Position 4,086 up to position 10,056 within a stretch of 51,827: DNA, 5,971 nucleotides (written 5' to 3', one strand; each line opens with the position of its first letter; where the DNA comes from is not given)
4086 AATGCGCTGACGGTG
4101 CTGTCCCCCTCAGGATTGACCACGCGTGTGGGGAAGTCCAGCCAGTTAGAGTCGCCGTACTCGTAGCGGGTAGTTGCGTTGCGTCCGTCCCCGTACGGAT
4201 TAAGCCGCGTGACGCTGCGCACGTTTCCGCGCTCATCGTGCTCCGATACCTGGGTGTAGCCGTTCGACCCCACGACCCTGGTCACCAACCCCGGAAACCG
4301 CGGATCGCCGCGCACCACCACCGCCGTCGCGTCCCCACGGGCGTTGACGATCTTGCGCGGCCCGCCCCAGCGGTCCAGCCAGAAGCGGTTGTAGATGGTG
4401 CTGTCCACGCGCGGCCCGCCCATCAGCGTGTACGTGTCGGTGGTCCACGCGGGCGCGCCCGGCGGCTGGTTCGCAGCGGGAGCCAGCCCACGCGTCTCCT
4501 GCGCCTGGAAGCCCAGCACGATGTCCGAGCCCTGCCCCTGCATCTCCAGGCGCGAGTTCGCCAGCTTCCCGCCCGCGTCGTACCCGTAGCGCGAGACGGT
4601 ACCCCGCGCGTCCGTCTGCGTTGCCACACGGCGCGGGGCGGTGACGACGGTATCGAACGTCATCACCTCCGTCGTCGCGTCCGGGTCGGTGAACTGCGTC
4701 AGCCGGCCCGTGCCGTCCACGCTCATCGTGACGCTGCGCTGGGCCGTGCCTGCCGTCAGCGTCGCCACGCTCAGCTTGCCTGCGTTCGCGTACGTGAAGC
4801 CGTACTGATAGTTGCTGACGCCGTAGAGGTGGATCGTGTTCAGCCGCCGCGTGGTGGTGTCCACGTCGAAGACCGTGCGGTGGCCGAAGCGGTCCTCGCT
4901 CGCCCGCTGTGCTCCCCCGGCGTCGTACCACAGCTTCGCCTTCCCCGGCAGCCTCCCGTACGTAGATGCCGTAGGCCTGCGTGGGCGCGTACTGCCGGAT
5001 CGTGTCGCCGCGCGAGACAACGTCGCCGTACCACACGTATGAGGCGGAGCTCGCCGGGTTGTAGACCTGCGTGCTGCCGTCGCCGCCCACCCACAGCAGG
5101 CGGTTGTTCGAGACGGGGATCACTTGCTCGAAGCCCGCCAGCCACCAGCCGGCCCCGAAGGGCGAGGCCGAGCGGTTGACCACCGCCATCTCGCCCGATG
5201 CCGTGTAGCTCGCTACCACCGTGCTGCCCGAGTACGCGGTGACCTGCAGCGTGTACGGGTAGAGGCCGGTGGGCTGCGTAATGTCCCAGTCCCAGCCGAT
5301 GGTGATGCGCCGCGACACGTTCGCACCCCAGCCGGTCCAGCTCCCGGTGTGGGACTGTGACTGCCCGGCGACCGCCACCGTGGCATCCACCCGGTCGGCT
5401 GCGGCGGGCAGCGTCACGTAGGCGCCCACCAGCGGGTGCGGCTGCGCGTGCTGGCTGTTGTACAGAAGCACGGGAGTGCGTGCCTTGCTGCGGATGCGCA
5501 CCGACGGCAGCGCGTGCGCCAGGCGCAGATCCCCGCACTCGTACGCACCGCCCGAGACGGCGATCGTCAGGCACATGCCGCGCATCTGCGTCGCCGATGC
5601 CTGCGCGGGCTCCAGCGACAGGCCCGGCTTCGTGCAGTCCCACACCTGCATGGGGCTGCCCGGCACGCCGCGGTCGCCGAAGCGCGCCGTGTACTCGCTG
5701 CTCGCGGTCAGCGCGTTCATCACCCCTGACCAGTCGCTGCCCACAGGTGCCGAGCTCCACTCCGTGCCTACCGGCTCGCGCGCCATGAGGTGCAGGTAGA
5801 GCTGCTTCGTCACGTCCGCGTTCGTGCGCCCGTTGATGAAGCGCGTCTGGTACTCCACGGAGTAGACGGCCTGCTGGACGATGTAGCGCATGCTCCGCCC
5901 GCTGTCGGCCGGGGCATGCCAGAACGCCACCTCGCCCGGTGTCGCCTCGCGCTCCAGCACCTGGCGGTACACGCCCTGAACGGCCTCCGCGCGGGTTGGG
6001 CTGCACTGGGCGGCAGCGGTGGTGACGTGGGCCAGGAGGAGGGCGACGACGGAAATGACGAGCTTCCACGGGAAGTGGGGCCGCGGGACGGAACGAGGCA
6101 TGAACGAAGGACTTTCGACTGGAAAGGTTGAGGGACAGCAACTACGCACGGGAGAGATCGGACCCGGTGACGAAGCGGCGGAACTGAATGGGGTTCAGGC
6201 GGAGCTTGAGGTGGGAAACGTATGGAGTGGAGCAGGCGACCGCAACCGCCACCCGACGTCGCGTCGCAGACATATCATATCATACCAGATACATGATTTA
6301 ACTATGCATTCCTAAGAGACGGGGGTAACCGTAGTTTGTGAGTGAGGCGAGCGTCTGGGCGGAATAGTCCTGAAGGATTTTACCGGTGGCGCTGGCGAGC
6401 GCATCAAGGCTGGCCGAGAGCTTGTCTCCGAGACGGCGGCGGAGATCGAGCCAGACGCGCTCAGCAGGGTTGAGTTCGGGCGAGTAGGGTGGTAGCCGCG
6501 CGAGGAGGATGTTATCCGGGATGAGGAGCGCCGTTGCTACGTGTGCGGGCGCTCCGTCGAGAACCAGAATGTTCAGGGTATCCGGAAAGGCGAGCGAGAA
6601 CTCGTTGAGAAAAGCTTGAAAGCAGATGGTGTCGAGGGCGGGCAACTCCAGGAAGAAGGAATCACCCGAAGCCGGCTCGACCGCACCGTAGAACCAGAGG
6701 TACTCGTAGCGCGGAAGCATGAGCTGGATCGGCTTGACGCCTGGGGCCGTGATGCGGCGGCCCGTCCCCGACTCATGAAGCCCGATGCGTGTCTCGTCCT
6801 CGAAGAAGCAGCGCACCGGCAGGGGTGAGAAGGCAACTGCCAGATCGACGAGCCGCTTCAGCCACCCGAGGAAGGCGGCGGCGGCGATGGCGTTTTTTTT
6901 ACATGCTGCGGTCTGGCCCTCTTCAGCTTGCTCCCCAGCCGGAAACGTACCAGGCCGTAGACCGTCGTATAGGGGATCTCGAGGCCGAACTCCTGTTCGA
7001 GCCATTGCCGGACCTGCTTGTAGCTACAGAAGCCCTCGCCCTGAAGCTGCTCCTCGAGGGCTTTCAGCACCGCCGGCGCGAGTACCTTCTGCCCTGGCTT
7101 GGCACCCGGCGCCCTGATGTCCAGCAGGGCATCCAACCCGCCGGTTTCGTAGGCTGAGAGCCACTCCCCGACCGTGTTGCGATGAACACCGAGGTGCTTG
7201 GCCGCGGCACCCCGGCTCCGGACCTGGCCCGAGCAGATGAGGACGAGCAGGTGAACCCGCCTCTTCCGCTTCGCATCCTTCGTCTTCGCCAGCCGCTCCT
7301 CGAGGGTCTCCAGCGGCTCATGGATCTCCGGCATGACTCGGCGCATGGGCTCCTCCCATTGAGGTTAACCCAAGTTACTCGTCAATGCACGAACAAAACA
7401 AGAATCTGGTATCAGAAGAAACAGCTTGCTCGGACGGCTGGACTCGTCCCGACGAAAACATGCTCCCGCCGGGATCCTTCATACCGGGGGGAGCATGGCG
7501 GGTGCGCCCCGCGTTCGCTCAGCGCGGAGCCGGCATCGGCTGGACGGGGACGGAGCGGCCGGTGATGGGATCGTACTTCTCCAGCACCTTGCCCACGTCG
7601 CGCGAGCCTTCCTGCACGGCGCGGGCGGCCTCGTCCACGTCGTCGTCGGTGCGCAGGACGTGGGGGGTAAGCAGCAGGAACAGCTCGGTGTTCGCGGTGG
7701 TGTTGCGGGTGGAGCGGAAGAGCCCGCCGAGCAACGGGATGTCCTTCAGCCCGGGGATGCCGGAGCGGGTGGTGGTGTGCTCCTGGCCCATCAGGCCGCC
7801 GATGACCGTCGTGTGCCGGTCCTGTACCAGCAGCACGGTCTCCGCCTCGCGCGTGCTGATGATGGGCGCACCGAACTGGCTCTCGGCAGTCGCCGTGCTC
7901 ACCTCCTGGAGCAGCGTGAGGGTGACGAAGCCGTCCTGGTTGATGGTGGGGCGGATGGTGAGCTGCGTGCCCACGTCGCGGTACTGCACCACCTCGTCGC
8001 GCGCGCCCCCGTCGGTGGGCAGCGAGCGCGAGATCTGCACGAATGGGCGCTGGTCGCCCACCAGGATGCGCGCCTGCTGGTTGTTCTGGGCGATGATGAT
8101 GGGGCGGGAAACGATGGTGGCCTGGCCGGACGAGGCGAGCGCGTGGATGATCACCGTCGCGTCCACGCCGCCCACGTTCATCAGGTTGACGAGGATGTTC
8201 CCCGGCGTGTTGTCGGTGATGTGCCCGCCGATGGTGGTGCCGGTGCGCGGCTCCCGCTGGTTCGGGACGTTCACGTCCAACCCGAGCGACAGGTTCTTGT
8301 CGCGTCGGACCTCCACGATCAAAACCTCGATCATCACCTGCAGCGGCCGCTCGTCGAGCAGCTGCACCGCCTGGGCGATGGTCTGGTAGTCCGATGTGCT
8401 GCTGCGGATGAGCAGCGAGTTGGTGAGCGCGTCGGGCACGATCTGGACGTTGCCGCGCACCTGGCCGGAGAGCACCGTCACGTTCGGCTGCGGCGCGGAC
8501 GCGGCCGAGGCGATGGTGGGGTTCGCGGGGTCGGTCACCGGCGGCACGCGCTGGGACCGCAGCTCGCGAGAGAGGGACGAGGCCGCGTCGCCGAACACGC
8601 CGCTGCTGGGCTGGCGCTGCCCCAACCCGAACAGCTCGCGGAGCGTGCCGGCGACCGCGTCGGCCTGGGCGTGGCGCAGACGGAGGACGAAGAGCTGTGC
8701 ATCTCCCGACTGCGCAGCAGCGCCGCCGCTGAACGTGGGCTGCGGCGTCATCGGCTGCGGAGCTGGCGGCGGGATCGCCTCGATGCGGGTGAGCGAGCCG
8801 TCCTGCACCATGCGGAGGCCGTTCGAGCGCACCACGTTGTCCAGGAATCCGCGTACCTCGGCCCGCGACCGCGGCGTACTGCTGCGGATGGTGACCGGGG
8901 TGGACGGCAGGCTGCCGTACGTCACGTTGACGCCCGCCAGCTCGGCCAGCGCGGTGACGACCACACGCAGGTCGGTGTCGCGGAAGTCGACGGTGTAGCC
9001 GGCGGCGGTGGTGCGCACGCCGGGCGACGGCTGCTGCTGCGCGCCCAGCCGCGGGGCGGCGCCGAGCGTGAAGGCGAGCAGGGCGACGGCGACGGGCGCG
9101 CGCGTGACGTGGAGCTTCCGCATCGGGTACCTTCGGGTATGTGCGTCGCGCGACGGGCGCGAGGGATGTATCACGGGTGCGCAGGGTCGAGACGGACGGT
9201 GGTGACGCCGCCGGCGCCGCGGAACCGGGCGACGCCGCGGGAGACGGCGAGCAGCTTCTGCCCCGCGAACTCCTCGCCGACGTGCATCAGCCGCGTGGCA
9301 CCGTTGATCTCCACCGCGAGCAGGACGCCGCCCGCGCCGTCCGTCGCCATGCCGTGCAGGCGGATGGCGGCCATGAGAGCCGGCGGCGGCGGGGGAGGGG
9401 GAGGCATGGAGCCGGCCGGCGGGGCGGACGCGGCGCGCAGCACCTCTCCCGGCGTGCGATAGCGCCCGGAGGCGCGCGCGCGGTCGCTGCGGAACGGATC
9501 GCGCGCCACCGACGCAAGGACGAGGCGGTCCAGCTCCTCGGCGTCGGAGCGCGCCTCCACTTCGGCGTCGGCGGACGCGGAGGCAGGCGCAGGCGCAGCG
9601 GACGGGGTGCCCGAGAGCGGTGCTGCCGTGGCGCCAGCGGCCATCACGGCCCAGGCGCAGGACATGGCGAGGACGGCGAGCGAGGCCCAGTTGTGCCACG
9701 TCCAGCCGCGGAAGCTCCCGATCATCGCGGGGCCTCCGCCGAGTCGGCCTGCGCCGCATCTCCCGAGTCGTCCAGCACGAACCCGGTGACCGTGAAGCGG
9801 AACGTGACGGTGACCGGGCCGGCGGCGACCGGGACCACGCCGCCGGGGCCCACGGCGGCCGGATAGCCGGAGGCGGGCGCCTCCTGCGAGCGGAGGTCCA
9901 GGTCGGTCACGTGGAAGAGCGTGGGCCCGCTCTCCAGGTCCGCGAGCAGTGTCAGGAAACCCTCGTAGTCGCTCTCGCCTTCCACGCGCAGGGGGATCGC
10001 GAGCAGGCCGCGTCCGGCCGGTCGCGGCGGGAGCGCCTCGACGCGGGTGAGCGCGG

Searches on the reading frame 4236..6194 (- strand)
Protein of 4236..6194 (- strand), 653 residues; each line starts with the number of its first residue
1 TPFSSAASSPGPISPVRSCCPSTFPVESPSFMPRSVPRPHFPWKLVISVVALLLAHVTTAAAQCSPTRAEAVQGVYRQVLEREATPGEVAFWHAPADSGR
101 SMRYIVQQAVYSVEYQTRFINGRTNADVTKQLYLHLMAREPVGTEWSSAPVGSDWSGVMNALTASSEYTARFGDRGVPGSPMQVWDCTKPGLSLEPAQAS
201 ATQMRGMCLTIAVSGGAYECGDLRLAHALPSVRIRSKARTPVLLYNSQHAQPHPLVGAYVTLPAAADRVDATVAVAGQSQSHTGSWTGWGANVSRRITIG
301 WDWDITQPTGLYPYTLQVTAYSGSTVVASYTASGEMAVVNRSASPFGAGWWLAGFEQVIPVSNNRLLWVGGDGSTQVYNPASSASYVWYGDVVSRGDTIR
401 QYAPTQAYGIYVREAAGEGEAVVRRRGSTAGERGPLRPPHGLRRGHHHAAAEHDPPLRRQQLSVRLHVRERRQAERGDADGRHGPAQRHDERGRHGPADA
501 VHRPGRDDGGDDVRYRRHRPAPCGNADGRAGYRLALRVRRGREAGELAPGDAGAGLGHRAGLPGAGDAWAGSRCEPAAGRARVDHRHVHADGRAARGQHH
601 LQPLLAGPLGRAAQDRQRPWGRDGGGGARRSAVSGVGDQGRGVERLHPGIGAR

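Call 15: search_protein_families(library=pfam, proteins=[window:4236-6194:-], max_evalue=0.001)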
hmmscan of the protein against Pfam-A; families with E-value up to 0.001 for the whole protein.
window:4236-6194:- (653 aa): 1 family
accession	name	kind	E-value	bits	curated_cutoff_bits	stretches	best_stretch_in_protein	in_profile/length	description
PF00427.26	PBS_linker_poly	-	5.6e-07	30.1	28.7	1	69-178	7-123/126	Phycobilisome Linker polypeptide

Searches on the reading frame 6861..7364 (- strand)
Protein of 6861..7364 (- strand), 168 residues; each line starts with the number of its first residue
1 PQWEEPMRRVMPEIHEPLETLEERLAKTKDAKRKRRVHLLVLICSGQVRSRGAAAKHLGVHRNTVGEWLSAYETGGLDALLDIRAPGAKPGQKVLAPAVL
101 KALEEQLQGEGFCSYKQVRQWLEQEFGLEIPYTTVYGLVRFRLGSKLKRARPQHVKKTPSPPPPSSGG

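Call 15: search_protein_families(library=pfam, proteins=[window:6861-7364:-], max_evalue=0.001)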
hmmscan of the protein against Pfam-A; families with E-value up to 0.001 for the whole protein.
window:6861-7364:- (168 aa): 5 families
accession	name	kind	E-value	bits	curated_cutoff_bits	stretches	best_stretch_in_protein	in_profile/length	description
PF13565.12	HTH_32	-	5.1e-11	43.4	33.7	1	64-136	1-70/73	Homeodomain-like domain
PF13384.12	HTH_23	-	6.1e-10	39.1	24.6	1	30-81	1-50/50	Homeodomain-like domain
PF13518.12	HTH_28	-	7.9e-09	35.9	25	1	49-84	13-48/52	Helix-turn-helix domain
PF13551.12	HTH_29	-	9.2e-08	32.5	28.1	1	45-91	9-55/64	Winged helix-turn helix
PF13592.12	HTH_33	-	3e-05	24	25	1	114-159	6-50/60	Winged helix-turn helix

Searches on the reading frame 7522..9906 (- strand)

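Call 15: search_protein_families(library=pfam, proteins=[window:7522-9906:-], max_evalue=0.001)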
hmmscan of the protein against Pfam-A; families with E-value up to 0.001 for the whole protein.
window:7522-9906:- (795 aa): 3 families
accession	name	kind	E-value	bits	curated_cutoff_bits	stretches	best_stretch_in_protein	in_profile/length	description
PF00263.26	Secretin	-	7.9e-44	149.7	27.5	1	589-752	1-169/169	Bacterial type II and III secretion system protein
PF03958.22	Secretin_N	-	2e-09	38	28.2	1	406-523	2-69/69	Bacterial type II/III secretion system short domain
PF21305.2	type_II_gspD_N0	-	7.8e-06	26.1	27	1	306-375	1-71/71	GspD-like, N0 domain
